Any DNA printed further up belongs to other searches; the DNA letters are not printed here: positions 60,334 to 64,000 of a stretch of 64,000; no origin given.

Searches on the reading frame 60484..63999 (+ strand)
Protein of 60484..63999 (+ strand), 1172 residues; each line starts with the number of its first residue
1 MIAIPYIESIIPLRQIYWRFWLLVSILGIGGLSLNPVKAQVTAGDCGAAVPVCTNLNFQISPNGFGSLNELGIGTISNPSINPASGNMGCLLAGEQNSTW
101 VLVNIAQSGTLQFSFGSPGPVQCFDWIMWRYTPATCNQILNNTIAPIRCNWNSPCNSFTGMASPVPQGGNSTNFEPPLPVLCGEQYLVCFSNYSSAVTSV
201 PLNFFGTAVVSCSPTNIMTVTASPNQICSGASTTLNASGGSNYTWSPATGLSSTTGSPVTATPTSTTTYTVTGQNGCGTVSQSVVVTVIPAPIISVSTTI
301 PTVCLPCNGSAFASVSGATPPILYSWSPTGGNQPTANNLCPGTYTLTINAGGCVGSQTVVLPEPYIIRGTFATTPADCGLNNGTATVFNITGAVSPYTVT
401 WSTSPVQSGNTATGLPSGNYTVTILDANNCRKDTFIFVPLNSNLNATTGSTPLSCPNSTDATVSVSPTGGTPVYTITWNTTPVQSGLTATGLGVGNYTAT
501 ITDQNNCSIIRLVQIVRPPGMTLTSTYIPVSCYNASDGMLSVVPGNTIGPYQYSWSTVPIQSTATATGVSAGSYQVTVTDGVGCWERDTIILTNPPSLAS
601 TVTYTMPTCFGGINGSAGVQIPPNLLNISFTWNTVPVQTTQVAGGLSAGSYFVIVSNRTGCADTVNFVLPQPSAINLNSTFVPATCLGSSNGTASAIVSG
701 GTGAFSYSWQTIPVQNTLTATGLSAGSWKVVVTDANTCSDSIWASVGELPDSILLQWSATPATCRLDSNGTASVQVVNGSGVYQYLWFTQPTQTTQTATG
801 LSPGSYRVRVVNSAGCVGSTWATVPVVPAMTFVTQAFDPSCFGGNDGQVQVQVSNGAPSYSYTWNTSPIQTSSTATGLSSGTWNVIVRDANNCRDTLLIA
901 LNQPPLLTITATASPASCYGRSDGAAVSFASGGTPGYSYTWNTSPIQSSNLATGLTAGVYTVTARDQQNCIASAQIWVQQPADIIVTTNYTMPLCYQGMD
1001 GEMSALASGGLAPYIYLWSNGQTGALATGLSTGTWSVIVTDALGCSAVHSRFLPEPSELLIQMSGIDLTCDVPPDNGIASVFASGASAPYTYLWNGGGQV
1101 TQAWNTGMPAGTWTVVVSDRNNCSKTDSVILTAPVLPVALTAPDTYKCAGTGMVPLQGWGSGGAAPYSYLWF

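Call 11: search_protein_families(library=pfam, proteins=[window:60484-63999:+])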
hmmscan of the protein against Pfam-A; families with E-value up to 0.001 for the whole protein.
window:60484-63999:+ (1172 aa): 1 family
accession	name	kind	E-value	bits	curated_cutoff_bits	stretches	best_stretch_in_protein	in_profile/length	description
PF13573.12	SprB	-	1e-54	182.3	28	8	838-866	6-34/37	SprB repeat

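Call 39: find_homologous_proteins(query=window:60484-63999:+, max_evalue=1e-50)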
Query window:60484-63999:+ (1172 aa): 2064 proteins with E <= 1e-50 among 8000 candidates; the best 120 are listed.
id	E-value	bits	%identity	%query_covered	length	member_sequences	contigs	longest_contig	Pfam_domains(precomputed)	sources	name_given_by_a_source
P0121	0.0e+0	2629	100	100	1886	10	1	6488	PF00801.27,PF13573.13,PF13585.13,PF18962.8,PF18911.7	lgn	-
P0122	0.0e+0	2166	82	100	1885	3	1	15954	PF00801.27,PF13573.13,PF13585.13,PF23585.2,PF18911.7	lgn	-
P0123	0.0e+0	2012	76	100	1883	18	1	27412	PF00801.27,PF13573.13,PF13585.13,PF23585.2,PF18911.7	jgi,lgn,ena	jgi:gliding motility-associated-like protein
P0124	0.0e+0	2006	77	97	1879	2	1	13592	PF00801.27,PF13573.13,PF13585.13,PF18962.8,PF19081.7,PF18911.7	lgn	-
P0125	0.0e+0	1654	64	98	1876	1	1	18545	PF00801.27,PF13573.13,PF13585.13,PF19081.7,PF18911.7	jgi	-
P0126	0.0e+0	1589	61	98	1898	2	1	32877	PF00801.27,PF13573.13,PF13585.13,PF18962.8,PF19081.7,PF18911.7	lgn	-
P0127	0.0e+0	1231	37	82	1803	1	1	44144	PF07495.20,PF13573.13,PF18962.8,PF06832.19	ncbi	ncbi:MAG: T9SS type A sorting domain-containing protein [Bacteroidia bacterium]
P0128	0.0e+0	1112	37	82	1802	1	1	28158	PF07495.20,PF13573.13,PF18962.8,PF06832.19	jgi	jgi:hypothetical protein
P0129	0.0e+0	1087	49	94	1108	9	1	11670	PF13573.13,PF06832.19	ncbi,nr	ncbi:MAG: hypothetical protein EBS07_09335, partial [Sphingobacteriia bacterium]|nr:hypothetical pro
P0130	0.0e+0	1076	36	82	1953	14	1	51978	PF13573.13,PF13585.13,PF18962.8,PF06832.19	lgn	-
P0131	3.0e-297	1007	32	81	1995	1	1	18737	PF22352.3,PF13573.13,PF13585.13,PF18962.8,PF27154.1,PF06832.19,PF18911.7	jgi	jgi:gliding motility-associated-like protein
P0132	6.6e-296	1003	36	77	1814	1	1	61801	PF13573.13,PF18962.8,PF23664.2,PF20943.4,PF06832.19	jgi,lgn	-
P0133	6.3e-292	990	35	81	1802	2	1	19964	PF13573.13,PF18962.8,PF20943.4,PF27154.1,PF06832.19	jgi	jgi:hypothetical protein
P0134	1.4e-289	982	37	79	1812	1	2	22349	PF13573.13,PF18962.8,PF23664.2,PF06832.19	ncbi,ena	-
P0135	2.9e-289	981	35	81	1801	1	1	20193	PF13573.13,PF18962.8,PF06832.19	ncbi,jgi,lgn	-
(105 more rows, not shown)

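Call 40: find_encoding_contigs(protein=P0121, flank=10000, max_places=10)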
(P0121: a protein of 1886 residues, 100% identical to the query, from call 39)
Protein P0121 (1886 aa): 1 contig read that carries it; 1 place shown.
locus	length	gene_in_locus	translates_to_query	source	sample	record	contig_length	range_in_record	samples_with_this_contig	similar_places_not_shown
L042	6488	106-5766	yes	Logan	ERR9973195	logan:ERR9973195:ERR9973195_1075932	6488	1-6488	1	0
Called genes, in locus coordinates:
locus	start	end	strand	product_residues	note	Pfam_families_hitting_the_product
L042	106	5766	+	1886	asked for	PF18962:Por_Secre_tail (faint), PF13573:SprB, PF00801:PKD (weak), PF18911:PKD_4, PF00801:PKD, PF18911:PKD_4, PF13585:CHU_C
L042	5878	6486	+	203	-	?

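Call 41: find_encoding_contigs(protein=P0123, flank=10000, max_places=10)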
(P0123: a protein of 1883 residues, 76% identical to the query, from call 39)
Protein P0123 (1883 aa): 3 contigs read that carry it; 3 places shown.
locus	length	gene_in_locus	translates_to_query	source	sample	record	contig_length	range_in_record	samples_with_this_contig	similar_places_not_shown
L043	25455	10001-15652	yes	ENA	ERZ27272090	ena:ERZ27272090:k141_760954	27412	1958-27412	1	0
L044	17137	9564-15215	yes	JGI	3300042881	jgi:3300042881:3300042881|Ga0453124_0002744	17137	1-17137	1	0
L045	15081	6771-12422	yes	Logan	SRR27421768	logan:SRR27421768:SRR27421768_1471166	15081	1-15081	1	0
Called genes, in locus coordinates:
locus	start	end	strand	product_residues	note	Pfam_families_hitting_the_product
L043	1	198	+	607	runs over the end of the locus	PF02518:HATPase_c (weak), PF13589:HATPase_c_3, PF01119:DNA_mis_repair, PF08676:MutL_C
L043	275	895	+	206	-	PF01694:Rhomboid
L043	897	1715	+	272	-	PF20216:DUF6576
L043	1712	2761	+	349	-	PF28535:DUF8431, PF03372:Exo_endo_phos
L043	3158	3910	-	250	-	-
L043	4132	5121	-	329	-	PF07584:BatA (weak), PF00092:VWA, PF13519:VWA_2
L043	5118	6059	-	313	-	-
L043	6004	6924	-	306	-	PF01882:DUF58, PF13519:VWA_2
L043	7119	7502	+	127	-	PF14129:DUF4296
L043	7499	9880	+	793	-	PF00488:MutS_V, PF01713:Smr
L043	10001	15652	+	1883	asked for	PF23585:DUF7137 (faint), PF13573:SprB, PF18911:PKD_4, PF00801:PKD (weak), PF18911:PKD_4, PF13585:CHU_C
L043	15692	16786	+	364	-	PF12679:ABC2_membrane_2, PF12698:ABC2_membrane_3, PF01061:ABC2_membrane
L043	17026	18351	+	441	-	PF02881:SRP54_N, PF06414:Zeta_toxin (weak), PF13401:AAA_22 (weak), PF00448:SRP54, PF01656:CbiA (faint), PF02978:SRP_SPB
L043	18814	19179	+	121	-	-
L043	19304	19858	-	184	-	-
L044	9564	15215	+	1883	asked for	PF23585:DUF7137 (faint), PF13573:SprB, PF18911:PKD_4, PF00801:PKD (weak), PF18911:PKD_4, PF13585:CHU_C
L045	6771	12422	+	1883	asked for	PF23585:DUF7137 (faint), PF13573:SprB, PF18911:PKD_4, PF00801:PKD (weak), PF18911:PKD_4, PF13585:CHU_C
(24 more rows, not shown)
